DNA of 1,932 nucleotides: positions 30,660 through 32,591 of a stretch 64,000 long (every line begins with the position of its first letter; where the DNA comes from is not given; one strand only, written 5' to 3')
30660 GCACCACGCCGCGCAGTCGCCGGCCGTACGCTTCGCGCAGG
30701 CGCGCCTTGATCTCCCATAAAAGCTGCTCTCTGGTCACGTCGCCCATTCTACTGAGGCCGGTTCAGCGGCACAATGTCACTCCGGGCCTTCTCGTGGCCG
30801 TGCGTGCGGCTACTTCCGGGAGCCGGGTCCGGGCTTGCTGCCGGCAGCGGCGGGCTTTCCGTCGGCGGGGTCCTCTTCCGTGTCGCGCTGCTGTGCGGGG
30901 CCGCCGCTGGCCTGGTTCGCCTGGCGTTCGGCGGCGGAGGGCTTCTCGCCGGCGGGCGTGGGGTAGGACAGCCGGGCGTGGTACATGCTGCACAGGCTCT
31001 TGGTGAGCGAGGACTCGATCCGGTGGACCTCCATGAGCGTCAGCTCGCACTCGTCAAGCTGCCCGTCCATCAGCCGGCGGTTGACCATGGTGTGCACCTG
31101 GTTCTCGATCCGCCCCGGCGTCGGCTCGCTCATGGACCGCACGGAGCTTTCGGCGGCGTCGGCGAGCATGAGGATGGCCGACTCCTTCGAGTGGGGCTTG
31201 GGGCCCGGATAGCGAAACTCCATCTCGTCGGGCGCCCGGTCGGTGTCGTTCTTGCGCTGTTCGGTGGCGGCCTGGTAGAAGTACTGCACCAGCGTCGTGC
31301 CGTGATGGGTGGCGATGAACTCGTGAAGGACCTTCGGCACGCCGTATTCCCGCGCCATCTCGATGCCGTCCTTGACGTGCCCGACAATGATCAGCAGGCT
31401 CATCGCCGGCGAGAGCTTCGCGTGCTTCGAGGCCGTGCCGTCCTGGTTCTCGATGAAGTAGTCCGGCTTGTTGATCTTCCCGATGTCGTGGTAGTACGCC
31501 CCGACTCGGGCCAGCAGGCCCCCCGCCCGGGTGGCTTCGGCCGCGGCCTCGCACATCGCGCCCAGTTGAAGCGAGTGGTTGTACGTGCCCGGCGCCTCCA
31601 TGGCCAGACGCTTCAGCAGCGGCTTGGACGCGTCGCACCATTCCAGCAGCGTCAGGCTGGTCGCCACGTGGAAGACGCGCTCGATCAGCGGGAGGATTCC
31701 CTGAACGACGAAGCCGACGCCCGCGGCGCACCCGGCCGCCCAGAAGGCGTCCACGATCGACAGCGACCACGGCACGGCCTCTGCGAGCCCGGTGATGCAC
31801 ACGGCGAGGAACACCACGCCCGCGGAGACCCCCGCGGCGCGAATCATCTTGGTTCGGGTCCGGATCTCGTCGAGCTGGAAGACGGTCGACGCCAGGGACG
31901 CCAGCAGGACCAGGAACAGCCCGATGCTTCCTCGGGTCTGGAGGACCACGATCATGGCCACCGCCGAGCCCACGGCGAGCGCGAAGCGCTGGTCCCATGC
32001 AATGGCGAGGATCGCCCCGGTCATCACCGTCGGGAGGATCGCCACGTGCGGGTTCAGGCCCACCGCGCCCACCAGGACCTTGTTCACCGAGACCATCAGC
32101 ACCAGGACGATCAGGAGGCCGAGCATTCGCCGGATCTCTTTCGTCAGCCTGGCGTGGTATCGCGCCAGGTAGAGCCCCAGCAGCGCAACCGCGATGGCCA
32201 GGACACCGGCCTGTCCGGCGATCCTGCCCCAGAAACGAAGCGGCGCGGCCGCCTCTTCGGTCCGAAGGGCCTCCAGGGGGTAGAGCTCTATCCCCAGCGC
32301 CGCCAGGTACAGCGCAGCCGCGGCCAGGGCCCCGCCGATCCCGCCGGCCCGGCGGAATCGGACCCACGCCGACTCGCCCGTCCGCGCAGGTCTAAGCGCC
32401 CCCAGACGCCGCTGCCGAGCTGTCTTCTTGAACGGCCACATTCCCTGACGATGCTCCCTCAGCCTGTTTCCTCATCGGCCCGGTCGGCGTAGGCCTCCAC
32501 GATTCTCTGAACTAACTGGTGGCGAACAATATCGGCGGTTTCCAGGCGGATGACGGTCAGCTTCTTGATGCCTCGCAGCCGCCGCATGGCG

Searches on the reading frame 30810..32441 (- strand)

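Call 35: search_protein_families(library=pfam, proteins=[window:30810-32441:-], max_evalue=0.0001)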
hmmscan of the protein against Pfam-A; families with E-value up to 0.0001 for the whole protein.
window:30810-32441:- (543 aa): 2 families
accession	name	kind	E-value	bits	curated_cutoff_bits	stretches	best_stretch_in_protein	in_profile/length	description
PF07698.17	7TM-7TMR_HD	-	2.4e-18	67.2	29.4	1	72-261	2-190/190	7TM receptor with intracellular HD hydrolase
PF01966.28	HD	-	6.4e-12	46.2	22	1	286-429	1-112/116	HD domain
